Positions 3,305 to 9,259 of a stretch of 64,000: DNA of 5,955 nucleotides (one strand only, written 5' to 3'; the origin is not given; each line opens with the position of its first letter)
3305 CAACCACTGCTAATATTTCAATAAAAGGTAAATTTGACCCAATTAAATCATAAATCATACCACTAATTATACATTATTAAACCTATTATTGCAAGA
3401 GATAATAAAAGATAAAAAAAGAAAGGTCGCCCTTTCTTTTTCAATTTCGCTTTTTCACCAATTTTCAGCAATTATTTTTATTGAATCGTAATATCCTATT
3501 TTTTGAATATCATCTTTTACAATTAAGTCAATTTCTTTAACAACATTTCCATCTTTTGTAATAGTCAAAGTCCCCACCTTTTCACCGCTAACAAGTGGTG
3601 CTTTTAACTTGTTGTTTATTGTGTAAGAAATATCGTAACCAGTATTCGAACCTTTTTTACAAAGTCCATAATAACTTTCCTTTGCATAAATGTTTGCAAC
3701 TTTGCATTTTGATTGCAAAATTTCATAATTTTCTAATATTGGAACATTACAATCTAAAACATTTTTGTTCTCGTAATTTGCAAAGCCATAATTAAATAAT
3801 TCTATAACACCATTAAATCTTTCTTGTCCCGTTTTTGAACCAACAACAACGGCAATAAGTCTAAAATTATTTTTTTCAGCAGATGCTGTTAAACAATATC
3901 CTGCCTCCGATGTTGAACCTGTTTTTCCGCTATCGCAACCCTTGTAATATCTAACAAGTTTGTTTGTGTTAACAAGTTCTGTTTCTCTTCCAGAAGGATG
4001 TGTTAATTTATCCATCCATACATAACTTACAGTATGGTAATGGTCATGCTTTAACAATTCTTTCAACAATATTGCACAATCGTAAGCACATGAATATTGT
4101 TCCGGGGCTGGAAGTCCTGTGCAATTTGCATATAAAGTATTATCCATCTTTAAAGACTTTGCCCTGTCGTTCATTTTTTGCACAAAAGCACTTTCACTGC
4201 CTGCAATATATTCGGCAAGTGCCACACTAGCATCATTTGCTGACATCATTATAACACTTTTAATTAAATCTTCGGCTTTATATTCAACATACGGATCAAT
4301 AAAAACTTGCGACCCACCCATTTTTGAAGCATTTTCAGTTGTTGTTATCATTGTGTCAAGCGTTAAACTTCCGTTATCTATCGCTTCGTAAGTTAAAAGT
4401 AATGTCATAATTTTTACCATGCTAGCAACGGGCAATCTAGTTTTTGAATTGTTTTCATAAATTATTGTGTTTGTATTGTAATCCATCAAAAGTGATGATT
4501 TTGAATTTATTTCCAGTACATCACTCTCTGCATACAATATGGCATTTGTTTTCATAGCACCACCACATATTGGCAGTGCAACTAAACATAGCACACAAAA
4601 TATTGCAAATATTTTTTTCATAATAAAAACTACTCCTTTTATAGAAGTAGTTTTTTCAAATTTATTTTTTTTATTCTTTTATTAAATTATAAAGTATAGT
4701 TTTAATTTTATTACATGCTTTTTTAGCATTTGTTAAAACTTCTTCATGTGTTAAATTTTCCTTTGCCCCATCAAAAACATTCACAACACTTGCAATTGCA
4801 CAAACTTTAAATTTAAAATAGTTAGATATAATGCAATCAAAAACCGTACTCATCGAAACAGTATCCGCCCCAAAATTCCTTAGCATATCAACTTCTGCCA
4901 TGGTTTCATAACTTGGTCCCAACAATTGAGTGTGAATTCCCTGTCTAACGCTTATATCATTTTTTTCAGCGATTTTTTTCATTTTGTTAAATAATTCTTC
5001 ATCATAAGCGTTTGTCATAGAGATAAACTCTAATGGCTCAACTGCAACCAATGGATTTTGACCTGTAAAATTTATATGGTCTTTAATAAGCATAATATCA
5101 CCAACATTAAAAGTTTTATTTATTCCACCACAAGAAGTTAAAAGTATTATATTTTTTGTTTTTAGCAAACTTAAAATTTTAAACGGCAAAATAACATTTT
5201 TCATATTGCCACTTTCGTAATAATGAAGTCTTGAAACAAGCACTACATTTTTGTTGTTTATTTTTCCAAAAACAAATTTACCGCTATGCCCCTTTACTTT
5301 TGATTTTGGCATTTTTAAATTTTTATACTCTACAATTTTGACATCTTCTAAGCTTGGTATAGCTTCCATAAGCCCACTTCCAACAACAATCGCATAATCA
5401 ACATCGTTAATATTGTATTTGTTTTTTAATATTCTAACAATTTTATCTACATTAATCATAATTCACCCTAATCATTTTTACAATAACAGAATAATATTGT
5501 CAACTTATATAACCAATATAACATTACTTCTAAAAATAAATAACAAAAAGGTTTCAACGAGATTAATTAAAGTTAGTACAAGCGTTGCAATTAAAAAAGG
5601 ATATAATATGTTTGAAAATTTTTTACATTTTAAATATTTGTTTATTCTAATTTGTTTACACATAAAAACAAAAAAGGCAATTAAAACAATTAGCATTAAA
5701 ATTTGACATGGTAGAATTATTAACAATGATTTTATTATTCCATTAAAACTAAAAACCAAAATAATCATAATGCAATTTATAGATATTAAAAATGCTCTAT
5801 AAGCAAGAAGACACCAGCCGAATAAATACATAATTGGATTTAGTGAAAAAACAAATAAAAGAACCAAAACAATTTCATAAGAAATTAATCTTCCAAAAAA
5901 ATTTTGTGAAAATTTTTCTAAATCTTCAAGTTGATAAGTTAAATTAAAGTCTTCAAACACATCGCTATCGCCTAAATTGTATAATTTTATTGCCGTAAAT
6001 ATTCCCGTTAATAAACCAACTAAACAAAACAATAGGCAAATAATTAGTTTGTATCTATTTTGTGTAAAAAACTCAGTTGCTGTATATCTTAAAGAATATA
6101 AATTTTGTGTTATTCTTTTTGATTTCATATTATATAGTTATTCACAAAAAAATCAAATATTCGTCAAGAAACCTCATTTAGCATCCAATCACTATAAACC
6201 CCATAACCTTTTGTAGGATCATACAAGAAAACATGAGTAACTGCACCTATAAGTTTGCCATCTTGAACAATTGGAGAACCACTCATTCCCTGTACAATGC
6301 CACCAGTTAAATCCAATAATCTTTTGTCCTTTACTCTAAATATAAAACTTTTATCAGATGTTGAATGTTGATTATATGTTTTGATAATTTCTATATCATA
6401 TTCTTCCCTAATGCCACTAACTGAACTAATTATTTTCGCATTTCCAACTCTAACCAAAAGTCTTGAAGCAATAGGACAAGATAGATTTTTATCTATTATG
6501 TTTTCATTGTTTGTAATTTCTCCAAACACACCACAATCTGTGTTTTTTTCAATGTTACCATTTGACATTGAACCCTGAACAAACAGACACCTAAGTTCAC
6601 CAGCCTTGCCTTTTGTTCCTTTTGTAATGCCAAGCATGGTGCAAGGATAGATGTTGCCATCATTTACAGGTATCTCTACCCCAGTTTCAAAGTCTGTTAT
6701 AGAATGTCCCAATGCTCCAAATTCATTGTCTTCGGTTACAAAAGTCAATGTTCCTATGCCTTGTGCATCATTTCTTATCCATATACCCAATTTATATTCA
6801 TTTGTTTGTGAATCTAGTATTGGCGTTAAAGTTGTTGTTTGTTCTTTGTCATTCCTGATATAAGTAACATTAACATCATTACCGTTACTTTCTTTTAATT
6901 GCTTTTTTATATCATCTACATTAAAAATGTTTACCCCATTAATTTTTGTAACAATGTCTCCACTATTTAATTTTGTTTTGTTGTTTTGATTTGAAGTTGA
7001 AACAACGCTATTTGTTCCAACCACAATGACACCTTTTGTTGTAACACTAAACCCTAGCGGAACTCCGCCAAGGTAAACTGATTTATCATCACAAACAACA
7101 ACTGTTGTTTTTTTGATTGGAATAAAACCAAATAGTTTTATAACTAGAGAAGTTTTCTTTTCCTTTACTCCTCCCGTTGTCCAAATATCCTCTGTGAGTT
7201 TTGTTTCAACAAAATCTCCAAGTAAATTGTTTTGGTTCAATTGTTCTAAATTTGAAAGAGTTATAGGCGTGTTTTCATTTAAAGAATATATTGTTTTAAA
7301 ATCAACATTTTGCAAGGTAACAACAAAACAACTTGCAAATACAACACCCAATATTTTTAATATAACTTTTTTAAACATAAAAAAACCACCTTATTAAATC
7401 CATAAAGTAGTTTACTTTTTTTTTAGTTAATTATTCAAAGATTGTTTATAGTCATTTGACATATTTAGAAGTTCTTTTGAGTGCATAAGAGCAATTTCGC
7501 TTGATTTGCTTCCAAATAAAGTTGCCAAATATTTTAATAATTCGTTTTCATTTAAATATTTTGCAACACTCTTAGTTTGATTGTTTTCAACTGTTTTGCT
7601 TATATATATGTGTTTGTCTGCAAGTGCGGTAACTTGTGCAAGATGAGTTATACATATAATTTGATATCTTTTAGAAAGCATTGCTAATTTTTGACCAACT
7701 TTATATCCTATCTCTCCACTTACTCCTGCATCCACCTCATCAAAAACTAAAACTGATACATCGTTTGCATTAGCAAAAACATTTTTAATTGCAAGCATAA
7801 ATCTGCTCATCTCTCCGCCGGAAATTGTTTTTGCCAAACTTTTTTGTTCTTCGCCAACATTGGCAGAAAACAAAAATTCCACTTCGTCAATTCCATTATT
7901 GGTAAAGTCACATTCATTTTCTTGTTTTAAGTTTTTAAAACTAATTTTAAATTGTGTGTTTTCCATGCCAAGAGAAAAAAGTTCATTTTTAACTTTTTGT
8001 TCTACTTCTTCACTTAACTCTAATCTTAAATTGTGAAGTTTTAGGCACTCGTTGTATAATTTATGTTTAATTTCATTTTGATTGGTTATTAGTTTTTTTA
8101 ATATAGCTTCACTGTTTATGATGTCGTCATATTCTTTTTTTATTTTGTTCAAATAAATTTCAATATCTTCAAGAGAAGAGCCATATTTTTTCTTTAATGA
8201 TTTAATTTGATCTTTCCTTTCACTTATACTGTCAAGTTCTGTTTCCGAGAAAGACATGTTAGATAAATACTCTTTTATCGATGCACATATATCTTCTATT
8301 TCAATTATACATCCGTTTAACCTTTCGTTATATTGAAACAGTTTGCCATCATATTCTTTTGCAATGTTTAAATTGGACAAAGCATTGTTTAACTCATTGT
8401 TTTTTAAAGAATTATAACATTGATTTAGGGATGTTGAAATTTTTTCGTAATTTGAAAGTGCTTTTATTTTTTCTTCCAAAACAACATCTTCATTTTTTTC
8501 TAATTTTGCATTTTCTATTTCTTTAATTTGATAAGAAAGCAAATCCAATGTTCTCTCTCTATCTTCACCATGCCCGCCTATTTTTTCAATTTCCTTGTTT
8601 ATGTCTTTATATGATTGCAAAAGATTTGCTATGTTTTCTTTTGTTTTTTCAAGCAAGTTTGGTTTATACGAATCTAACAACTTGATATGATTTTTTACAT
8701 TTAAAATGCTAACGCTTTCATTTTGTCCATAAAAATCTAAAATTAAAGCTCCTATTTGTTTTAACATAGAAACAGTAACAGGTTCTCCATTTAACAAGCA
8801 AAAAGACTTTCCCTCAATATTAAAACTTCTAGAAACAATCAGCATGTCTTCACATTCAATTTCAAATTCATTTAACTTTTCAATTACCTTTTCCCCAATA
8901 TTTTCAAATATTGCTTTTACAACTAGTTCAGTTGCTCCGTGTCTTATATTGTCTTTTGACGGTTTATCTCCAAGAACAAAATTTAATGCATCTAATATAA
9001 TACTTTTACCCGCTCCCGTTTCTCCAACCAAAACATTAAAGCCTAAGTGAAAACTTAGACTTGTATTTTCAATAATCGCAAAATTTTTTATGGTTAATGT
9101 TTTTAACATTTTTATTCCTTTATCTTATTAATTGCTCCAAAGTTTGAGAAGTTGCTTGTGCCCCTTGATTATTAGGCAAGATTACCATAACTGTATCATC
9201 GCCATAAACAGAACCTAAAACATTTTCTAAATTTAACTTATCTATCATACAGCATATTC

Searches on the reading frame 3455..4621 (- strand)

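Call 65: search_protein_families(library=pfam, proteins=[window:3455-4621:-], max_evalue=0.00001)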
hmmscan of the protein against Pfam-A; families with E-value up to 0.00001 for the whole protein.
window:3455-4621:- (388 aa): 3 families
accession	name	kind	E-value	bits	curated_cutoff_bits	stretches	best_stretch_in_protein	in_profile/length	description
PF00768.25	Peptidase_S11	-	3.8e-70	236.5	27.6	1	36-264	8-239/239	D-alanyl-D-alanine carboxypeptidase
PF07943.18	PBP5_C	-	3.7e-13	49.9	21.2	1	283-374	1-91/91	Penicillin-binding protein 5, C-terminal domain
PF13354.11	Beta-lactamase2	-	3.1e-12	46.8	22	1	46-191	5-148/214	Beta-lactamase enzyme family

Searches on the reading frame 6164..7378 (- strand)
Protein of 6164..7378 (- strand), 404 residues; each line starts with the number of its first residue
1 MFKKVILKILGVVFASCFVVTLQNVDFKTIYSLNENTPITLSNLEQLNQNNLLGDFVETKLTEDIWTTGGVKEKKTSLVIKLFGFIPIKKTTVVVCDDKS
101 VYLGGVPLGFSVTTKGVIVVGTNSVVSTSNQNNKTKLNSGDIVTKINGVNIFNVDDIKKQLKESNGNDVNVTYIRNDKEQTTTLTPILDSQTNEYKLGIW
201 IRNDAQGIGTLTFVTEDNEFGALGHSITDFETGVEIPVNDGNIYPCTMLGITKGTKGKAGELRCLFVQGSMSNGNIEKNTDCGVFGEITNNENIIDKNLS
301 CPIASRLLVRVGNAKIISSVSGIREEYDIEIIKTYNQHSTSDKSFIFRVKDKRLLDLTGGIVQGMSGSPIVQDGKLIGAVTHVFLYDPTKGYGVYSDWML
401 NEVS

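Call 65: search_protein_families(library=pfam, proteins=[window:6164-7378:-], max_evalue=0.00001)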
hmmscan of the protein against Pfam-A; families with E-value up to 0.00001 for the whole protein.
window:6164-7378:- (404 aa): 2 families
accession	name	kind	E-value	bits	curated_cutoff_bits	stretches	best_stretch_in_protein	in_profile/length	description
PF05580.18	Peptidase_S55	-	4.9e-76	255.9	25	1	193-400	1-210/210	SpoIVB peptidase S55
PF13180.12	PDZ_2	-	8.5e-08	32.8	27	1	109-184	6-78/80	PDZ domain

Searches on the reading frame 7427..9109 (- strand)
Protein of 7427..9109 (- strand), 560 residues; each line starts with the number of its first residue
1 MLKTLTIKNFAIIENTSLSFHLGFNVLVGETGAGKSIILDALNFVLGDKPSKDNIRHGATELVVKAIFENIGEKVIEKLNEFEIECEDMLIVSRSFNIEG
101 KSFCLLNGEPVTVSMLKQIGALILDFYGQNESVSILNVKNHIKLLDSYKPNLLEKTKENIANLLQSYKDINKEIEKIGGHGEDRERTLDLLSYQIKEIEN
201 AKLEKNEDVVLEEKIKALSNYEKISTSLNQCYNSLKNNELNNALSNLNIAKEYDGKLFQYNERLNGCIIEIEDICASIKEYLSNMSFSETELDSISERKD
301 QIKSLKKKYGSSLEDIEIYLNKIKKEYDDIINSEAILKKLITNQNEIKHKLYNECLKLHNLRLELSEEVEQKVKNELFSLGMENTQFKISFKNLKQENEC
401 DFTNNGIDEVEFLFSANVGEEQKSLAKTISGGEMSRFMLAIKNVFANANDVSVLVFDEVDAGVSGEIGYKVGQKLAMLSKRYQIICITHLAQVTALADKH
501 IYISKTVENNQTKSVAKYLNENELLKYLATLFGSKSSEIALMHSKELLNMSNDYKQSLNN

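Call 65: search_protein_families(library=pfam, proteins=[window:7427-9109:-], max_evalue=0.00001)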
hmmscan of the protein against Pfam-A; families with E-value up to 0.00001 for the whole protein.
window:7427-9109:- (560 aa): 4 families
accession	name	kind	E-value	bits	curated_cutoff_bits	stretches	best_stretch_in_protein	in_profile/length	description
PF02463.25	SMC_N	-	7.8e-17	61.9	40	1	1-118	1-125/220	RecF/RecN/SMC N terminal domain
PF13476.12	AAA_23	-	7.1e-08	33.8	27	0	5-271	2-200/201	AAA domain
PF13175.12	AAA_15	-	1.4e-07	31.9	32.1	1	1-244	1-247/374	AAA ATPase domain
PF13304.12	AAA_21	-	4.7e-06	27.3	27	0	24-52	1-26/304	AAA domain, putative AbiEii toxin, Type IV TA system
